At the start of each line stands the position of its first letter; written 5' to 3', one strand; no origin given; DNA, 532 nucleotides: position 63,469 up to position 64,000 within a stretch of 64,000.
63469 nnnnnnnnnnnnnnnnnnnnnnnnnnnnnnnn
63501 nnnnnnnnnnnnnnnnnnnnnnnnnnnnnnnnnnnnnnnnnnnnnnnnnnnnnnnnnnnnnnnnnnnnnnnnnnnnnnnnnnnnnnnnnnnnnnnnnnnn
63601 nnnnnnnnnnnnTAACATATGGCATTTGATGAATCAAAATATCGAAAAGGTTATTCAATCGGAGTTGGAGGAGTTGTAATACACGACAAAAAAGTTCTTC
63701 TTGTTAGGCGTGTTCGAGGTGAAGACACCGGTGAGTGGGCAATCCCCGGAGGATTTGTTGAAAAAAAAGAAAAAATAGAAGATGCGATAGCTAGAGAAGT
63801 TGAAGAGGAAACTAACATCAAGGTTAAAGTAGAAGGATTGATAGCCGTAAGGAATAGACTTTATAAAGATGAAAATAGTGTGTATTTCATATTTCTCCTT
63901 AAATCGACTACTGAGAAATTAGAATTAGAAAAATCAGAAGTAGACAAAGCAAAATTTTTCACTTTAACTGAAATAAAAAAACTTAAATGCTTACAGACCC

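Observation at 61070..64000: Thoeris type II-like cassette (TIR-like, 2TM+Macro-like, TIR-like) bracketed by a LexA-like repressor and a NUDIX hydrolase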

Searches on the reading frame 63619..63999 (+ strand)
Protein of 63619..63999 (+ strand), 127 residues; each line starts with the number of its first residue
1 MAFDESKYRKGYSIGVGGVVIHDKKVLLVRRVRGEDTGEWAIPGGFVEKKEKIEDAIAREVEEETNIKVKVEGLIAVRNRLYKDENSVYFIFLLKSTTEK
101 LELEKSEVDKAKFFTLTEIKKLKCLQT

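Call 5: search_protein_families(library=pfam, proteins=[window:63619-63999:+], max_evalue=1)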
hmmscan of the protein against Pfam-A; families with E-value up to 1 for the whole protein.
window:63619-63999:+ (127 aa): 4 families
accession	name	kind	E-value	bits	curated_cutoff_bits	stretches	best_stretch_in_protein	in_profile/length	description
PF00293.34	NUDIX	-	1.4e-22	80.6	21.1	1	14-121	4-119/134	NUDIX domain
PF22327.2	Nudt16-like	-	0.00011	22.6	27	1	38-111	33-110/161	U8 snoRNA-decapping enzyme-like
PF14815.12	NUDIX_4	-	0.01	16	35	1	19-71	4-55/113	NUDIX domain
PF22965.1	INTS7_C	-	0.16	12.8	25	0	60-93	16-51/114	Integrator complex subunit 7, C-terminal domain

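Call 6: search_protein_families(library=padloc, proteins=[window:63619-63999:+], max_evalue=1)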
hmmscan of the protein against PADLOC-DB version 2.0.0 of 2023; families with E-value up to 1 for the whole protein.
window:63619-63999:+ (127 aa): 1 family
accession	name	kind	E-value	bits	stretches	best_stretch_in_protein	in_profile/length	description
PDLC04899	PDC-S07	-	1.1e-16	58.7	1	16-124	10-117/135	-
